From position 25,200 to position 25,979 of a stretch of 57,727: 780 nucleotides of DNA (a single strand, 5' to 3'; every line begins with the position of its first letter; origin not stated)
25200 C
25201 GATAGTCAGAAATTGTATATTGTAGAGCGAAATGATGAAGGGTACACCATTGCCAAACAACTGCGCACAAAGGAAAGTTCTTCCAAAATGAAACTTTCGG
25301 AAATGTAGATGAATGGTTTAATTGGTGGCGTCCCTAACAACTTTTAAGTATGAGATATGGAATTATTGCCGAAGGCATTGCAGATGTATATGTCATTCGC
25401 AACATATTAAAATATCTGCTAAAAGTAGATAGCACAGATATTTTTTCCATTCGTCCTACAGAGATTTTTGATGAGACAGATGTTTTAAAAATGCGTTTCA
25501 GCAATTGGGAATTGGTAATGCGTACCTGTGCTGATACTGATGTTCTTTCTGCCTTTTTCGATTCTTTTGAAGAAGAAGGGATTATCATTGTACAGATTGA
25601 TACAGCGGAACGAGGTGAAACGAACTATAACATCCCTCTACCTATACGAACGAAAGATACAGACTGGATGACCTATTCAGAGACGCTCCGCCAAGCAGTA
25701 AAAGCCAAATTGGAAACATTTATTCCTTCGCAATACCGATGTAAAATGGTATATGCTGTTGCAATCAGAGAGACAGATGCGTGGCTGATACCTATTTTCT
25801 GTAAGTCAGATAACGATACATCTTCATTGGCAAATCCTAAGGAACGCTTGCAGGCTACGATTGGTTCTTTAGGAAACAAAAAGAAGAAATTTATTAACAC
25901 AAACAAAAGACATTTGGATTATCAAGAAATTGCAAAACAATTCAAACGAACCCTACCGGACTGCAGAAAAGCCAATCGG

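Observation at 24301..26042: P-loop ABC/SMC-type ATPase + DUF4276/TOPRIM-like partner: candidate uncharacterised two-gene defence module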

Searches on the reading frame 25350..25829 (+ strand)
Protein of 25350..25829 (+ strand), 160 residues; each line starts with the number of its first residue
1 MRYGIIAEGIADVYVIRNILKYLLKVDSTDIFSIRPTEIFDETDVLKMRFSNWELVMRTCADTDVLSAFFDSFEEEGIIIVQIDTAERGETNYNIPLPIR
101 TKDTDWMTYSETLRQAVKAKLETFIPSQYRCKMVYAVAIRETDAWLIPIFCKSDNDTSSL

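Call 87: predict_structure(alignment_id=A5)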
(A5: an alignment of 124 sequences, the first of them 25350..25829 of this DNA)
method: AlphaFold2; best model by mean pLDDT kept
length: 160 residues; sequences in the alignment: 124
mean_pLDDT: 83.6   pTM: 0.80
mean pLDDT of the five models: 83.6, 82.8, 81.1, 80.0, 76.8
residues with pLDDT >= 90: 83; 70-90: 46; 50-70: 24; < 50: 7
segments of 3 or more residues with pLDDT < 50: 39-42, 45-47
pLDDT, mean of each block of 10 residues (from residue 1): 92 93 93 71 50 87 93 88 79 76 88 93 95 93 78 66
secondary structure, 60 per line:
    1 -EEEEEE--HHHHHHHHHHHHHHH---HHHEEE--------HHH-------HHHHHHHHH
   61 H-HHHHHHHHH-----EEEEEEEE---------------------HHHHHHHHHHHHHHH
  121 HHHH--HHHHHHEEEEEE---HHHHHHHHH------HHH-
elements in order: E2-7 H10-24 E31-33 H52-61 H63-71 E77-84 H106-124 H127-132 E133-138 H142-150

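Call 89: fold_search(model_id=the predicted structure, library=pdb)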
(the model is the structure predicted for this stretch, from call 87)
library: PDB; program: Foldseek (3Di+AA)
matches with E <= 10: 762; with E <= 0.001: 0
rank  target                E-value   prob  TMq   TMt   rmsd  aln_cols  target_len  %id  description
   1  4i63_A                5.3e-02  0.30  0.27  0.17  10.3       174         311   10  Crystal Structure of E-R ClpX Hexamer (released 2013-05-15)
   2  4i34_A                6.0e-02  0.23  0.24  0.16  12.1       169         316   12  Crystal Structure of W-W-W ClpX Hexamer (released 2013-05-15)
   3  4i63_D                7.2e-02  0.25  0.27  0.17  10.3       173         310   10  Crystal Structure of E-R ClpX Hexamer (released 2013-05-15)
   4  3hgm_A                7.7e-02  0.28  0.21  0.22  11.0       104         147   12  Universal Stress Protein TeaD from the TRAP transporter TeaABC of Halomonas elongata (released 2010-03-02)
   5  4i5o_C                8.2e-02  0.21  0.25  0.17  11.6       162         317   14  Crystal Structure of W-W-R ClpX Hexamer (released 2013-05-15)
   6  3hws_A                8.2e-02  0.20  0.25  0.16  11.0       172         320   13  Crystal structure of nucleotide-bound hexameric ClpX (released 2009-11-24)
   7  7upt_D                8.8e-02  0.25  0.27  0.18   9.8       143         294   10  Human mitochondrial AAA protein ATAD1 (with a catalytic dead mutation) in complex with a peptide substrate (open confo (released 2022-06-15)
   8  4i5o_E                9.3e-02  0.16  0.23  0.15  11.9       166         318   11  Crystal Structure of W-W-R ClpX Hexamer (released 2013-05-15)
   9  9nlw_E                1.0e-01  0.35  0.31  0.10  10.4       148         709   14  Y20S (Sec18-Sec17-Sec9-Sso1-Snc1) EDTA - Class 6 (released 2025-10-01)
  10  4i63_E                1.1e-01  0.18  0.27  0.17  10.5       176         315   11  Crystal Structure of E-R ClpX Hexamer (released 2013-05-15)
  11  4i34_F                1.1e-01  0.16  0.23  0.16  11.7       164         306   13  Crystal Structure of W-W-W ClpX Hexamer (released 2013-05-15)
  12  2vfe_B                1.1e-01  0.18  0.19  0.14  10.2       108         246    9  Crystal structure of F96S mutant of Plasmodium falciparum triosephosphate isomerase with 3- phosphoglycerate bound at  (released 2008-12-09)
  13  4i5o_A                1.1e-01  0.18  0.25  0.17  11.5       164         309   13  Crystal Structure of W-W-R ClpX Hexamer (released 2013-05-15)
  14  4i5o_D                1.1e-01  0.15  0.23  0.15  12.1       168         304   11  Crystal Structure of W-W-R ClpX Hexamer (released 2013-05-15)
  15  4i34_B                1.3e-01  0.14  0.23  0.15  12.1       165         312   11  Crystal Structure of W-W-W ClpX Hexamer (released 2013-05-15)
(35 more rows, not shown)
